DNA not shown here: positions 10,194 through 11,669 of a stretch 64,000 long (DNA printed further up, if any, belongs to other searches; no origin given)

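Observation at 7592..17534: IclR-controlled non-phosphorylative sugar/sugar-acid pathway next to the microcompartment locus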

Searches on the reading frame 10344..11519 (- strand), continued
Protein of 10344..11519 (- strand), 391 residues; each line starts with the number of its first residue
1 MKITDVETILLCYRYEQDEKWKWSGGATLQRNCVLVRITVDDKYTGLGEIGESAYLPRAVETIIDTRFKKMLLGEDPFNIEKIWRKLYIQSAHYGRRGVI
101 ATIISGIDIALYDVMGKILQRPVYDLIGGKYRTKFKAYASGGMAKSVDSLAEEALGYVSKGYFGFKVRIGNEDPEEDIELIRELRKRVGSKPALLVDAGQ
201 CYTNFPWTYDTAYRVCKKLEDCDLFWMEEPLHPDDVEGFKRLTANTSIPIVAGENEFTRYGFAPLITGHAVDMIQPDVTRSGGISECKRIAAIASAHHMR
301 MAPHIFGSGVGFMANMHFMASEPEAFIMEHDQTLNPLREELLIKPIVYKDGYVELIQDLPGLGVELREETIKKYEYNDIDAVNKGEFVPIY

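Call 65: find_encoding_contigs(protein=P0026, flank=10000, max_places=1)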
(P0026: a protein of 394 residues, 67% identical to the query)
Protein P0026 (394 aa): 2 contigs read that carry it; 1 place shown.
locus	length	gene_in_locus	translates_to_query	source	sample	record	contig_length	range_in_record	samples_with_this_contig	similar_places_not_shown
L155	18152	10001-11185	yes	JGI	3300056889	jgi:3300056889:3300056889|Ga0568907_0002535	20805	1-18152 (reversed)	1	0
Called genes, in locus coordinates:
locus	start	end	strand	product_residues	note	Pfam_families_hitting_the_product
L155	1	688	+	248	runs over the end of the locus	PF00106:adh_short, PF08659:KR, PF13561:adh_short_C2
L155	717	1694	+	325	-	PF00389:2-Hacid_dh, PF02826:2-Hacid_dh_C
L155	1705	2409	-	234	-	PF00392:GntR, PF08222:HTH_CodY (faint), PF08279:HTH_11 (faint), PF07729:FCD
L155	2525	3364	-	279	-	PF02311:AraC_binding, PF07883:Cupin_2 (weak), PF00165:HTH_AraC (weak), PF12833:HTH_18, PF00165:HTH_AraC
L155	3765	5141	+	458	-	PF01547:SBP_bac_1, PF13416:SBP_bac_8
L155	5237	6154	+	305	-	PF00701:DHDPS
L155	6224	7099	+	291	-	PF00528:BPD_transp_1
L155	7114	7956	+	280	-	PF00528:BPD_transp_1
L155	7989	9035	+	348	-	PF01408:GFO_IDH_MocA, PF03807:F420_oxidored (weak), PF22725:GFO_IDH_MocA_C3, PF02894:GFO_IDH_MocA_C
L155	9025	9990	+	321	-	PF01408:GFO_IDH_MocA, PF22725:GFO_IDH_MocA_C3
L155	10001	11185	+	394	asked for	PF02746:MR_MLE_N, PF13378:MR_MLE_C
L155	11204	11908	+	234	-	PF00753:Lactamase_B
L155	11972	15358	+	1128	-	PF17128:DUF5107, PF23914:TPR_CcmH_CycH (faint), PF00515:TPR_1 (faint), PF12895:ANAPC3 (faint), PF13428:TPR_14 (faint), PF13424:TPR_12 (weak), PF07719:TPR_2 (weak), PF13414:TPR_11 (weak), +5 more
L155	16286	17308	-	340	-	PF00356:LacI, PF00532:Peripla_BP_1, PF13407:Peripla_BP_4, PF13377:Peripla_BP_3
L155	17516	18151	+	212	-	?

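Call 66: get_annotated_region(hit=H7, flank=8000)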
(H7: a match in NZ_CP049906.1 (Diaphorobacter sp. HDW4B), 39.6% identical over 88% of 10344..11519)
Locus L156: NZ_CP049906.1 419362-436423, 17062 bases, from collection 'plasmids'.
description: Diaphorobacter sp. HDW4B plasmid unnamed1, complete sequence
organism: Diaphorobacter sp. HDW4B (NCBI taxid 2714925)
taxonomy: Bacteria; Pseudomonadota; Betaproteobacteria; Burkholderiales; Comamonadaceae; Diaphorobacter; Diaphorobacter sp. HDW4B
host: -; source: single bacterial strain,Hydrophilus acuminatus; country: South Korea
typing (MOB-suite, as given by PLSDB): non-mobilizable
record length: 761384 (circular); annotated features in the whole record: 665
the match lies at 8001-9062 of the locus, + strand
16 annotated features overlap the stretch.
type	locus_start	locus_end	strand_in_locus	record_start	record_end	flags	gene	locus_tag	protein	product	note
CDS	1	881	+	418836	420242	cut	-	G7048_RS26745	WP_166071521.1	FAD-linked oxidase C-terminal domain-containing protein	-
CDS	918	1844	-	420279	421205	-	-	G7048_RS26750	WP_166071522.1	IclR family transcriptional regulator C-terminal domain-containing protein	-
CDS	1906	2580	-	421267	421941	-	-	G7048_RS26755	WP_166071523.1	RraA family protein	-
CDS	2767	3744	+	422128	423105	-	-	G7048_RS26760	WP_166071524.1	tripartite tricarboxylate transporter substrate binding protein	-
CDS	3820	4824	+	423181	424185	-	-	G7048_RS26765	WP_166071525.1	tripartite tricarboxylate transporter substrate binding protein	-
CDS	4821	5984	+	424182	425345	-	-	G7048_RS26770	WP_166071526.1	alpha-hydroxy acid oxidase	-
CDS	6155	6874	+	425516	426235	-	-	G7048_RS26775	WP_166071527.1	FadR/GntR family transcriptional regulator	-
CDS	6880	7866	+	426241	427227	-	-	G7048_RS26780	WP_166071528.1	NAD(P)-dependent oxidoreductase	-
CDS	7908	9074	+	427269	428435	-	-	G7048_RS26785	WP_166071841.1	mandelate racemase/muconate lactonizing enzyme family protein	-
CDS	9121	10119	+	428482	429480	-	-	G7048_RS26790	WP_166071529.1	tripartite tricarboxylate transporter substrate binding protein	-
CDS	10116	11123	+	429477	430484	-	-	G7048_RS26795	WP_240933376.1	tripartite tricarboxylate transporter substrate binding protein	-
CDS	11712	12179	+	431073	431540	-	-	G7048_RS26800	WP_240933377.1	TetR/AcrR family transcriptional regulator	-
CDS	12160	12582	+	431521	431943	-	-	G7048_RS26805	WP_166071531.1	cobalamin-dependent protein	-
CDS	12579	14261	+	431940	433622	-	-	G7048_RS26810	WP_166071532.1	acyl-CoA mutase large subunit family protein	-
CDS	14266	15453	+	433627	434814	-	meaB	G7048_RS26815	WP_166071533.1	methylmalonyl Co-A mutase-associated GTPase MeaB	GO:1903826 - L-arginine transmembrane transport [Evidence IEA]; GO:0015819 - lysine transport [Evidence IEA]; ...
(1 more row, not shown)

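Call 67: get_annotated_region(hit=H32, flank=8000)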
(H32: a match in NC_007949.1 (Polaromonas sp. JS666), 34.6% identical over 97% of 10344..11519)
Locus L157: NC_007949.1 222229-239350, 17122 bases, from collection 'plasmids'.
description: Polaromonas sp. JS666 plasmid 1, complete sequence
organism: Polaromonas sp. JS666 (NCBI taxid 296591)
taxonomy: Bacteria; Pseudomonadota; Betaproteobacteria; Burkholderiales; Comamonadaceae; Polaromonas; Polaromonas sp. JS666
host: -; source: -; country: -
typing (MOB-suite, as given by PLSDB): conjugative; replicon rep_cluster_944; relaxase MOBH,MOBP; mating-pair formation MPF_T
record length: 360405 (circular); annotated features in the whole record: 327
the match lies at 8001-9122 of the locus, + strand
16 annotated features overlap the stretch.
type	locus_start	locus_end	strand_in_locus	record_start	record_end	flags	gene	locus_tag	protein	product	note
CDS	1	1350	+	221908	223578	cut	ilvD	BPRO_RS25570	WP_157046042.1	dihydroxy-acid dehydratase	GO:0009097 - isoleucine biosynthetic process [Evidence IEA]; GO:0009099 - valine biosynthetic process [Evidence IEA]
CDS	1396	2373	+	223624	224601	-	-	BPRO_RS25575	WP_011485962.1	tripartite tricarboxylate transporter substrate binding protein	-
CDS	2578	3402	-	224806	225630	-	-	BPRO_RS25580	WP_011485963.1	FadR/GntR family transcriptional regulator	-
CDS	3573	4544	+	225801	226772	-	-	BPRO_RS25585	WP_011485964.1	D-glycerate dehydrogenase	-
CDS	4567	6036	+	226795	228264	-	-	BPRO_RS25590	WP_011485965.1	NAD-dependent succinate-semialdehyde dehydrogenase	-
CDS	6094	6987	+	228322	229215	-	-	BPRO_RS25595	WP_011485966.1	NAD(P)-dependent oxidoreductase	-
CDS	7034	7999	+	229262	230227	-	-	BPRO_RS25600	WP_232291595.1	hydroxyacid dehydrogenase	-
CDS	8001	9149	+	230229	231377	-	-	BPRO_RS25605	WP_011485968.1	mandelate racemase/muconate lactonizing enzyme family protein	-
CDS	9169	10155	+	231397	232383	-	-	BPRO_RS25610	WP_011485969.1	tripartite tricarboxylate transporter substrate binding protein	-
CDS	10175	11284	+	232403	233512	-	-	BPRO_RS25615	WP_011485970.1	mandelate racemase family protein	-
CDS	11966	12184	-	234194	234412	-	-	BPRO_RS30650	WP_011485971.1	DUF262 domain-containing protein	-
CDS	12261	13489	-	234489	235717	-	-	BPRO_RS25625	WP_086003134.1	IS3 family transposase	-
CDS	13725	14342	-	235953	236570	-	-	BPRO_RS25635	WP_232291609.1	flavin reductase family protein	-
CDS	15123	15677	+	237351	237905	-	-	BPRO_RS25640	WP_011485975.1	DUF4863 family protein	-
CDS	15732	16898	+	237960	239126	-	-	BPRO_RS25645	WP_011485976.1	ABC transporter substrate-binding protein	-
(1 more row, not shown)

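Call 70: search_dna_similar(query=window:10344-11519:-, collection=plasmids, mode=protein, max_rows=60, max_evalue=1e-8, rows=spread)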
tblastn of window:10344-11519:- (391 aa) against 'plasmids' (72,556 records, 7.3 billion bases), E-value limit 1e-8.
Records with a match: 1678; places in all: 3787; records where one place covers at least 80% of the query: 1341.
Best place of each record, by identity: <60% 1678.
By first word of the organism name: Rhizobium 284; Sinorhizobium 155; Agrobacterium 96; Phaeobacter 61; Pantoea 52; Klebsiella 52; Pseudosulfitobacter 49; Streptomyces 46; Cronobacter 32; Burkholderia 31; and 206 more.
By predicted mobility (MOB-suite, as given by PLSDB): non-mobilizable 1055; conjugative 402; mobilizable 221.
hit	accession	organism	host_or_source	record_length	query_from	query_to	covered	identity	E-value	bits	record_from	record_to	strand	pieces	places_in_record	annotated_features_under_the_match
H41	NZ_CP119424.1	Photobacterium sp. DA100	-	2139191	1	377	96%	37.3%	2e-73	256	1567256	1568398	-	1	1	none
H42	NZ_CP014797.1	Salipiger profundus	single cell,environmental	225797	1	374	96%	35.1%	6e-61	219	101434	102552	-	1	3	mandelate racemase/muconate lactonizing enzyme family protein | kdgD: 5-dehydro-4-deoxyglucarate dehydratase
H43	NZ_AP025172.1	Cupriavidus sp. P-10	-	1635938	1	378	97%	34.4%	1e-51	192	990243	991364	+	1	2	none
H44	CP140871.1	Rhizobium ruizarguesonis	Trifolium pratense,whole organism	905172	1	374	96%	34.4%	3e-59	214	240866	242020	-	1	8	mandelate racemase/muconate lactonizing enzyme family protein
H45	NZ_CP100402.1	Halorussus aquaticus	cell culture,saline soil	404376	1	377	96%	33.8%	5e-53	196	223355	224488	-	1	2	mandelate racemase/muconate lactonizing enzyme family protein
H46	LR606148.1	Rhizobium sp. Q54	paddy soil contaminated with arsenic ...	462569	1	380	97%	33.3%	1e-48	184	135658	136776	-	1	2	mandelate racemase/muconate lactonizing enzyme family protein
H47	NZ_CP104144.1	Rhizobium sullae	Sulla coronaria,cell culture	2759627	1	374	96%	33.4%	1e-53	198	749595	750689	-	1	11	record has no annotation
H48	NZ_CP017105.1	Rhizobium gallicum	Phaseolus vulgaris,Whole ...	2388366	1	374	96%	33.1%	1e-50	189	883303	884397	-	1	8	none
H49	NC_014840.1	Pantoea sp. At-9b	-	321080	1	378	97%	32.2%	6e-65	231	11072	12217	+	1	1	mandelate racemase/muconate lactonizing enzyme family protein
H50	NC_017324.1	Sinorhizobium meliloti BL225C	-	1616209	1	374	96%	32.4%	2e-52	194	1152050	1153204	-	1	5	none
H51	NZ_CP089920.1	Rahnella victoriana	single cell,soil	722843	1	374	96%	31.3%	5e-46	176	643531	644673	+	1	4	mandelate racemase/muconate lactonizing enzyme family protein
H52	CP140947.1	Sinorhizobium meliloti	Medicago lupulina,whole organism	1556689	32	374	88%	33.8%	5e-52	193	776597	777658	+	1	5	mandelate racemase/muconate lactonizing enzyme family protein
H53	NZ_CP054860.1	Martelella sp. NC18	single cell,mine sediment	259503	1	376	96%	30.5%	3e-39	156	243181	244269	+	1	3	mandelate racemase/muconate lactonizing enzyme family protein | hypothetical protein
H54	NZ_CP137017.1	Sinorhizobium fredii GR64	Phaseolus vulgaris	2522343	1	374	96%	30.2%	1e-51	192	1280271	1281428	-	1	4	record has no annotation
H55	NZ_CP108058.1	Streptomyces goshikiensis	-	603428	1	373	95%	29.9%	2e-35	145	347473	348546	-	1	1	dgoD: galactonate dehydratase | SDR family NAD(P)-dependent oxidoreductase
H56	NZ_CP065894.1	Paracoccus marcusii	Cancer pagurus,whole ...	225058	1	373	95%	29.4%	9e-34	140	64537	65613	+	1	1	dgoD: galactonate dehydratase | Gfo/Idh/MocA family oxidoreductase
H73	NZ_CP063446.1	Novosphingobium sp. ES2-1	mixed culture,activated sludge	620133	1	376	96%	26.1%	1e-23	110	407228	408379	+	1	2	manD: mannonate dehydratase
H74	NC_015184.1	Agrobacterium tumefaciens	-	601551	31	376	88%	28.2%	1e-29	128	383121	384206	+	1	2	galactarate dehydratase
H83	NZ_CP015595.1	Acinetobacter sp. NCu2D-2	Mus musculus,cell culture,tracheal swab ...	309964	27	373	89%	25.8%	3e-18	94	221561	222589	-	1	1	muconate/chloromuconate family cycloisomerase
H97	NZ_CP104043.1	Rhizobium sp. WSM4643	Pisum sativum,Cell culture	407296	150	376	58%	27.4%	2e-13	80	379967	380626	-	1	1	L-fuconate dehydratase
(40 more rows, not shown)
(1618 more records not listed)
